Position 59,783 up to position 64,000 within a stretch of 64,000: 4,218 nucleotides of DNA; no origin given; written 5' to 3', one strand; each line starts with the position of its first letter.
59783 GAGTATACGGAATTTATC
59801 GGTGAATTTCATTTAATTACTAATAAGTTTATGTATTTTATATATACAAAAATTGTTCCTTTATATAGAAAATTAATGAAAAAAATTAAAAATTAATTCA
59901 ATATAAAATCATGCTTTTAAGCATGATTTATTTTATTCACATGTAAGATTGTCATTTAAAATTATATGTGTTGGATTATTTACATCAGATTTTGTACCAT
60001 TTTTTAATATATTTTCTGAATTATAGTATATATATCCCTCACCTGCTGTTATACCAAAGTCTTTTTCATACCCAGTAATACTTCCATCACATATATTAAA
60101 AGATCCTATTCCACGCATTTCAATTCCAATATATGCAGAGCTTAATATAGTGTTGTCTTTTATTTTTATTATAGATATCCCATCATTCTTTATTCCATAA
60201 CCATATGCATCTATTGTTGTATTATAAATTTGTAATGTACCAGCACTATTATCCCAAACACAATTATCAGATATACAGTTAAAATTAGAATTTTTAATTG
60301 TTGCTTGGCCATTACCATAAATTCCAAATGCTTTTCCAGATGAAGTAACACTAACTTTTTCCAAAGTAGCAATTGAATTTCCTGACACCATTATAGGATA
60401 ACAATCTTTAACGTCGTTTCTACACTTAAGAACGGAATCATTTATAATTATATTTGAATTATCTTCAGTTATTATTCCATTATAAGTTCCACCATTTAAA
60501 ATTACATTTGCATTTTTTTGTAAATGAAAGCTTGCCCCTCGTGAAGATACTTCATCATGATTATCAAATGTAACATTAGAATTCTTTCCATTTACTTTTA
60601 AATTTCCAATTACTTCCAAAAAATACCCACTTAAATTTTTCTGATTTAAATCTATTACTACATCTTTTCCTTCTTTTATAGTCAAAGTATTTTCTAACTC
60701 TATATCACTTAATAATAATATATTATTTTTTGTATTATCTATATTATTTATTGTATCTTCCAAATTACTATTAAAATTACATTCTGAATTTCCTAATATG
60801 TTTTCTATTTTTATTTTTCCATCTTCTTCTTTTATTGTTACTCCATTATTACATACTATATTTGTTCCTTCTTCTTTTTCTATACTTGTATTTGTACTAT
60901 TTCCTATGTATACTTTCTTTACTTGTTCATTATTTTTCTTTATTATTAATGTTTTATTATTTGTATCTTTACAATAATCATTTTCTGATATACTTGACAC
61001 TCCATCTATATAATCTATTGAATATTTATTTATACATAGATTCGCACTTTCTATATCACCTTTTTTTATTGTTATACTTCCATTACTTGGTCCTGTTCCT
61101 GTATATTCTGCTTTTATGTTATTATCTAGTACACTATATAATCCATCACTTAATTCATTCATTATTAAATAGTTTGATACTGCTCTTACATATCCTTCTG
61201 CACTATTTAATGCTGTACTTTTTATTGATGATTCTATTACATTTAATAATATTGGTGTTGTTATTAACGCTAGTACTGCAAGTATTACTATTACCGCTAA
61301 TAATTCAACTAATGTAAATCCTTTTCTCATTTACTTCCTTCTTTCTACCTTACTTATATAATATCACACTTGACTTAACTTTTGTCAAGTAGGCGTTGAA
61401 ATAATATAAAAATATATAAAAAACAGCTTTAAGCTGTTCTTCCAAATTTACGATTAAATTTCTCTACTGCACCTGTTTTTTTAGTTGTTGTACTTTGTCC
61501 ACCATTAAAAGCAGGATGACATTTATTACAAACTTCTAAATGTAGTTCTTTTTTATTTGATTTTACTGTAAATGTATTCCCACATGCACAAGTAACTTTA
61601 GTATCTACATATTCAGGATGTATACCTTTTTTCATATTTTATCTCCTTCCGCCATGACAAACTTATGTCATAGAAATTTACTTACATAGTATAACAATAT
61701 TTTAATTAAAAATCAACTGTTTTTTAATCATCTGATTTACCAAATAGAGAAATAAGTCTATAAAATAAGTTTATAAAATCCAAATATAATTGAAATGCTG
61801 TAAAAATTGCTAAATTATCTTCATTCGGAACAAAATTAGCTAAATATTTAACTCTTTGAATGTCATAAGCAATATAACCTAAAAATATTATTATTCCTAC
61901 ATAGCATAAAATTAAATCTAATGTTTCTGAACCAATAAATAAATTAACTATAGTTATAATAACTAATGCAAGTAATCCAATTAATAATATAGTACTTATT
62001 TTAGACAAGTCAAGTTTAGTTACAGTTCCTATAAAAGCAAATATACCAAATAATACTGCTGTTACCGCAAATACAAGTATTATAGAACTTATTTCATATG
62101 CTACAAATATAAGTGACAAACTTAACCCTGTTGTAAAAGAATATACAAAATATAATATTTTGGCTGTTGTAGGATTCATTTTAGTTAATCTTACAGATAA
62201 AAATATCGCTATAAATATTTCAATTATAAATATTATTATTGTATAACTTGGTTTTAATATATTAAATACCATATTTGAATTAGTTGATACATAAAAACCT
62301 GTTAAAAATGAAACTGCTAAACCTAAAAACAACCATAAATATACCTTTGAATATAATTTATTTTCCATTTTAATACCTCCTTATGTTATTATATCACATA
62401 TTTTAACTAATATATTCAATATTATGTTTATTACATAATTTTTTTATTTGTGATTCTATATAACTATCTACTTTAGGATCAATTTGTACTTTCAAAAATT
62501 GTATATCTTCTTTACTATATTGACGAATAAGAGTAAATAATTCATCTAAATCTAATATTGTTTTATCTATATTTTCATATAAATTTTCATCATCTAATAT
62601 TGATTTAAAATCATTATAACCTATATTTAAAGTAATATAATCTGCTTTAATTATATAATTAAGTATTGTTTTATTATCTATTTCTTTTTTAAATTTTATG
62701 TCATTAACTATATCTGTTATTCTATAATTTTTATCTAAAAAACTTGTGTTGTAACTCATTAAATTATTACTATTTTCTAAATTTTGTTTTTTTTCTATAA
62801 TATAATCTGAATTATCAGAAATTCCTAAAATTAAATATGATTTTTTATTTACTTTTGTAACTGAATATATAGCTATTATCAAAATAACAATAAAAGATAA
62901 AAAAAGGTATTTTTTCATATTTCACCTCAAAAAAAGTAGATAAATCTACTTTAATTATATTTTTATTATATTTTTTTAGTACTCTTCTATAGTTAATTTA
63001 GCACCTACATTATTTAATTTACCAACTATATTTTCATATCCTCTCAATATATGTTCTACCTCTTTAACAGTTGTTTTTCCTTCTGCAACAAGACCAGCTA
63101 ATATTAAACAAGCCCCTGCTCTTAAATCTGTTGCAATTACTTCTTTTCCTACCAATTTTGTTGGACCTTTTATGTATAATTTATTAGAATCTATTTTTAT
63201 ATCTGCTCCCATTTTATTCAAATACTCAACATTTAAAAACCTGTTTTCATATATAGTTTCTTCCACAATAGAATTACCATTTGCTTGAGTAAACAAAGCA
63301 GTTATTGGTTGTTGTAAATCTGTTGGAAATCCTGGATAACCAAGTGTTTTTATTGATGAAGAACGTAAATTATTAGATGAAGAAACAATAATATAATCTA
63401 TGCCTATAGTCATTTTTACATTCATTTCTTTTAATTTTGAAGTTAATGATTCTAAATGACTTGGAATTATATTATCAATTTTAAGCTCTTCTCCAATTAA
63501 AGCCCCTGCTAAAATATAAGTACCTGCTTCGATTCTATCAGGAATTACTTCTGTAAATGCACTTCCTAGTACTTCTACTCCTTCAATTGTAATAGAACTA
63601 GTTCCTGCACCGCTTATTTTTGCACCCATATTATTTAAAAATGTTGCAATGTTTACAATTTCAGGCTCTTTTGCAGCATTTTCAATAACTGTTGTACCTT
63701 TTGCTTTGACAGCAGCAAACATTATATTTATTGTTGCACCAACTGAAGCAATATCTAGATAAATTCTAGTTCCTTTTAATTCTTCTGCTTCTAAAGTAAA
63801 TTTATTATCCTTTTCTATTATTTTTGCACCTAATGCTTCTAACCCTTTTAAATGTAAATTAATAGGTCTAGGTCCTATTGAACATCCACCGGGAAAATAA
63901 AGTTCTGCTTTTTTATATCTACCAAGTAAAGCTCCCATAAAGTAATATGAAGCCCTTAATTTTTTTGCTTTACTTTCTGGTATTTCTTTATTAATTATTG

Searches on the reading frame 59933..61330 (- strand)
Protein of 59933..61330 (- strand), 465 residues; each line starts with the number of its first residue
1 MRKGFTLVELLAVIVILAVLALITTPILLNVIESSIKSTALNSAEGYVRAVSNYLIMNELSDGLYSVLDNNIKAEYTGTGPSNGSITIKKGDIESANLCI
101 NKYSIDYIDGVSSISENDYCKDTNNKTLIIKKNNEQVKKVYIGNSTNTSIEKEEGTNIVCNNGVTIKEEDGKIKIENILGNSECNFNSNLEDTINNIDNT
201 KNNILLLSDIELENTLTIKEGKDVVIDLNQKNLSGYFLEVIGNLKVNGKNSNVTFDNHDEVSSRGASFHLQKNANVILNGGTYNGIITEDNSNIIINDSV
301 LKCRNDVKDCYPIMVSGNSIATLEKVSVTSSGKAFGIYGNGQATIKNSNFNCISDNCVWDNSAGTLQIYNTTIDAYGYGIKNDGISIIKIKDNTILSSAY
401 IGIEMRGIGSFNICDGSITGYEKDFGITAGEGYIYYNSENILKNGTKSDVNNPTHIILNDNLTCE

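Call 7: search_protein_families(library=pfam, proteins=[window:59933-61330:-], max_evalue=1)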
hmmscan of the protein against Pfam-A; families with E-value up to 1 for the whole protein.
window:59933-61330:- (465 aa): 3 families
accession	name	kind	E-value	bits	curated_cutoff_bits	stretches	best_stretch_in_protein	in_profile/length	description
PF07963.17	N_methyl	-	2.5e-06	27.3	21.2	1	2-24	4-26/27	Prokaryotic N-terminal methylation motif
PF10133.14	CooT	-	0.019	15.7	27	1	151-183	9-41/60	CO dehydrogenase accessory protein CooT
PF12681.13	Glyoxalase_2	-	0.34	11.3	30.1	1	127-219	4-94/118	Glyoxalase-like domain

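Call 8: search_protein_families(library=ncbifam, proteins=[window:59933-61330:-], max_evalue=1)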
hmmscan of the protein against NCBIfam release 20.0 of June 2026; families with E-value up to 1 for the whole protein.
window:59933-61330:- (465 aa): 15 families
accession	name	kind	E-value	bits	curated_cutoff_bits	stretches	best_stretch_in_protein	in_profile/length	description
TIGR02532.1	IV_pilin_GFxxxE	domain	2.1e-07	30.5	16.3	1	2-24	1-23/24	prepilin-type N-terminal cleavage/methylation domain-containing protein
NF040999.1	pilin_ComGC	equivalog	4e-06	26.9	75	1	3-61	2-56/84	competence type IV pilus major pilin ComGC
TIGR01710.1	typeII_sec_gspG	equivalog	4.4e-06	26.8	88.85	1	3-74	1-68/134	type II secretion system major pseudopilin GspG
NF007862.0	PRK10574.1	equivalog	0.00034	20.8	138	1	2-51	4-53/145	prepilin peptidase-dependent pilin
NF038303.1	EPS_HpsB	equivalog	0.0024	17.9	150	1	3-135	3-135/211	hormogonium polysaccharide secretion pseudopilin HpsB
NF041775.1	typeIV_PilA_Myxo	equivalog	0.0053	16.7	400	1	3-54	11-62/214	type IV pilin protein PilA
NF038304.1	EPS_HpsC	equivalog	0.0057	16.3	200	1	2-65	20-82/318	hormogonium polysaccharide secretion pseudopilin HpsC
TIGR02599.1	TIGR02599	subfamily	0.0091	15.3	256.5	1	4-41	1-38/361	Verru_Chthon cassette protein C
TIGR02596.1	TIGR02596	subfamily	0.0098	16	70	1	5-35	1-31/196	Verru_Chthon cassette protein D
NF040982.1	ComGD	equivalog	0.017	15.5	70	1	3-34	2-33/139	competence type IV pilus minor pilin ComGD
TIGR01711.1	gspJ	equivalog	0.023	14.5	64.85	1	3-35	1-33/192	type II secretion system minor pseudopilin GspJ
TIGR01708.2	typeII_sec_gspH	equivalog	0.029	14.4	80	1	3-21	2-20/169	type II secretion system minor pseudopilin GspH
NF041002.1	pilin_ComGF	equivalog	0.054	13.7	80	1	3-45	2-43/139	competence type IV pilus minor pilin ComGF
TIGR02523.1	type_IV_pilV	equivalog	0.061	13.8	52.2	1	3-131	2-135/139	type IV pilus modification protein PilV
NF053597.1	EnfR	exception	0.16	12.1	260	1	174-225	23-74/142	transcriptional factor EnfR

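Call 82: predict_structure(alignment_id=A6)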
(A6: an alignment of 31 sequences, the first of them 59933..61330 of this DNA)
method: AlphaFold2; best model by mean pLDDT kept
length: 465 residues; sequences in the alignment: 31
mean_pLDDT: 79.1   pTM: 0.68
mean pLDDT of the five models: 79.1, 76.8, 76.3, 75.7, 70.3
residues with pLDDT >= 90: 77; 70-90: 290; 50-70: 86; < 50: 12
segments of 3 or more residues with pLDDT < 50: 257-266
pLDDT, mean of each block of 10 residues (from residue 1): 63 79 72 82 88 80 78 76 82 85 84 79 74 87 80 90 88 86 90 87 92 82 88 79 80 55 48 69 63 65 57 59 66 65 81 74 83 88 89 91 90 93 87 90 89 85 78
secondary structure, 60 per line:
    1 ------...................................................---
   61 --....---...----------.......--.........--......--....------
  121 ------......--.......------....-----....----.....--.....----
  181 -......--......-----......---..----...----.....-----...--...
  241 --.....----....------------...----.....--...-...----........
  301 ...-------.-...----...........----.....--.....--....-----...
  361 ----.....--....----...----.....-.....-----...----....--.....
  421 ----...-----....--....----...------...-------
elements in order: H7-57 E63-66 E83-89 E92-100 E103-108 E111-114 E127-132 E135-141 E148-151 E157-160 E165-169 E172-176 E182-187 H190-195 E201-206 E216-218 E223-227 E233-235 E238-240 E243-247 E252-255 E268-270 E275-279 E282-284 E286-288 E293-303 E313-315 E320-330 E335-339 E342-346 E349-352 E358-360 E365-369 E372-375 E380-382 E387-391 E393-397 E403-405 E410-413 E416-420 E425-427 E433-436 E447-449 E456-458

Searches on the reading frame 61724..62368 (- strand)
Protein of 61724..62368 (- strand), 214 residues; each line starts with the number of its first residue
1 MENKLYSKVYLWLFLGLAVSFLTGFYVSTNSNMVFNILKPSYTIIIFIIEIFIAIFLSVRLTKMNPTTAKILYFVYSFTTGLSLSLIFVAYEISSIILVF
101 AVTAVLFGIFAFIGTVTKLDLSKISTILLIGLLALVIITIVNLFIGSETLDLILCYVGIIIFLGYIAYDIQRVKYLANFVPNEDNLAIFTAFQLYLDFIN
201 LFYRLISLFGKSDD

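Call 74: search_protein_families(library=pfam, proteins=[window:61724-62368:-], max_evalue=0.0001)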
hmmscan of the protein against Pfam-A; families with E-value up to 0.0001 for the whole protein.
window:61724-62368:- (214 aa): 1 family
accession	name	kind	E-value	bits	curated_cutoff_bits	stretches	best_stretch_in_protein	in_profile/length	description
PF01027.25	Bax1-I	-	4.8e-43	147.8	34.1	1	4-209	2-207/207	Inhibitor of apoptosis-promoting Bax1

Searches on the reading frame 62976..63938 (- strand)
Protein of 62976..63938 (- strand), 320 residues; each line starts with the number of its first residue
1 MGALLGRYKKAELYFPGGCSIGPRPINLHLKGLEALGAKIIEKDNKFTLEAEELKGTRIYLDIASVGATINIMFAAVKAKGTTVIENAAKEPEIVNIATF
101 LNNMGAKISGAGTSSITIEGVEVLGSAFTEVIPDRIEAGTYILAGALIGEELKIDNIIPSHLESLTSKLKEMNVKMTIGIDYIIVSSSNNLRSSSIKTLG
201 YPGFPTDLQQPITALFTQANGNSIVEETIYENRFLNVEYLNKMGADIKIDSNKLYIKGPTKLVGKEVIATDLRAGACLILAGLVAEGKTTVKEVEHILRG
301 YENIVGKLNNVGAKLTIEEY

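Call 74: search_protein_families(library=pfam, proteins=[window:62976-63938:-], max_evalue=0.0001)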
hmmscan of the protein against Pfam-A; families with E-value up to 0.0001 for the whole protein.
window:62976-63938:- (320 aa): 1 family
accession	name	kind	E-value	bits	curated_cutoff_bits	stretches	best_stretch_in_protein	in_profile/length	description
PF00275.25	EPSP_synthase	-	8.9e-75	252.4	22.8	1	1-308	95-417/417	EPSP synthase (3-phosphoshikimate 1-carboxyvinyltransferase)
